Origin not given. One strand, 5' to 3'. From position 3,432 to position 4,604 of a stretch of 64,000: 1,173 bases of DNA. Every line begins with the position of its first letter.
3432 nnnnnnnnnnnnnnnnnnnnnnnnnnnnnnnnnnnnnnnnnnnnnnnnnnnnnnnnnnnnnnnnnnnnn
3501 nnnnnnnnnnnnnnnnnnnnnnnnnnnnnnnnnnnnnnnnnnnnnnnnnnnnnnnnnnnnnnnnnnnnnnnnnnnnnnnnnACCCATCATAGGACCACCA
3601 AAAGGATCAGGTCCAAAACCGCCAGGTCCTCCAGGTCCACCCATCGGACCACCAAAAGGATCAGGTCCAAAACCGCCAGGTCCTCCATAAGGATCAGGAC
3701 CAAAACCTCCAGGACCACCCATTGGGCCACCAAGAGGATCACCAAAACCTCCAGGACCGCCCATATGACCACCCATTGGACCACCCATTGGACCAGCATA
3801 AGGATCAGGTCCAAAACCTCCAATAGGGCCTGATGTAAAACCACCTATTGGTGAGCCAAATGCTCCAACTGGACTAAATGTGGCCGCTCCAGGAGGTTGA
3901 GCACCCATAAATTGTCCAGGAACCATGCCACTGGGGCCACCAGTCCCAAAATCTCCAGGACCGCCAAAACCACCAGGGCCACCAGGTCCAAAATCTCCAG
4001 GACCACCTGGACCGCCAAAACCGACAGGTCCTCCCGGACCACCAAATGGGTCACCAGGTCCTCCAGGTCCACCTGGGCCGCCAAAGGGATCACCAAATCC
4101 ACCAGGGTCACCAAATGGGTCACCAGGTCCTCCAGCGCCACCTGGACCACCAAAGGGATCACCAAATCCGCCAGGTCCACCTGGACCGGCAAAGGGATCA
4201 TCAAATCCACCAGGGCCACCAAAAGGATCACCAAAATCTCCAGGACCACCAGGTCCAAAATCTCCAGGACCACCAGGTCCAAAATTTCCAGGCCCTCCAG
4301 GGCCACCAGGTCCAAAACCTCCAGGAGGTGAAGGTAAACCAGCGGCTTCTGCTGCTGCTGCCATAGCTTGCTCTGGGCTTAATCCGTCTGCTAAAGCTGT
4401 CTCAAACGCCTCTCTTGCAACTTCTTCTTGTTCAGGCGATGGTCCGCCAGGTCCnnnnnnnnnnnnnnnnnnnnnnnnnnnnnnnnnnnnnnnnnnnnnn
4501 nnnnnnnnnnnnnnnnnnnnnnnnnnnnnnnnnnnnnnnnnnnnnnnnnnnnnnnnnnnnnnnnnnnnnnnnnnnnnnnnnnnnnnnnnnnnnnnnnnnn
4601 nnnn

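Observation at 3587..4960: Multi-tier elastomer-like low-complexity region and a sharp G+C spike inside an AT-rich genome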

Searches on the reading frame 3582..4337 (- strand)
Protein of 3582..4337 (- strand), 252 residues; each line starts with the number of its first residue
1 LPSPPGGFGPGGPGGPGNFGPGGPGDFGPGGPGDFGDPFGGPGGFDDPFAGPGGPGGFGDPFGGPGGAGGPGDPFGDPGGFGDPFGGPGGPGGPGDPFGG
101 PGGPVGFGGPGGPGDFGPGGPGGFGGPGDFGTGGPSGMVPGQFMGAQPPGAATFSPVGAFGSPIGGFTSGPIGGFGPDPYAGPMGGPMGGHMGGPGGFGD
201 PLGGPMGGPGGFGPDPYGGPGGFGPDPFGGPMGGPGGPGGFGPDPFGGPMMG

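Call 75: search_protein_representatives(protein=window:3582-4337:-)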
Query: 252 residues. Proteins with E-value up to 0.001 (for the whole library): 6; up to 1e-10: 1; up to 1e-30: 0. The best 6 are listed.
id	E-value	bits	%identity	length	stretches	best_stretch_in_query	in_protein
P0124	2.8e-21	92.4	85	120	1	114-189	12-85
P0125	5.2e-07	45.5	82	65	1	198-251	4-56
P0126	2.7e-06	43.2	81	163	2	46-104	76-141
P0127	6.0e-06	42.0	82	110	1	50-116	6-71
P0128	1.5e-04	37.4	73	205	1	35-117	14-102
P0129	1.9e-04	37.1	91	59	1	198-232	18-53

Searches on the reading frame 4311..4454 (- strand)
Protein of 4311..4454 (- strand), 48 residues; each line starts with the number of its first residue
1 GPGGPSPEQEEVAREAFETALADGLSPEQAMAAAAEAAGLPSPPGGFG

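Call 71: search_protein_families(library=pfam, proteins=[window:4311-4454:-], max_evalue=10)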
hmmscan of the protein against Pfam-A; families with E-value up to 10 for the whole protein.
seq(48 aa): 2 families
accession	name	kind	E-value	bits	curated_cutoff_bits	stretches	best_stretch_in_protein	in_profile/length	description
PF12226.14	Astro_capsid_p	-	0.0029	17.3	25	1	10-38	316-344/363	Turkey astrovirus capsid protein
PF23016.2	RsmI_C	-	0.11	12.8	27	1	13-41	7-34/46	RsmI C-terminal HTH domain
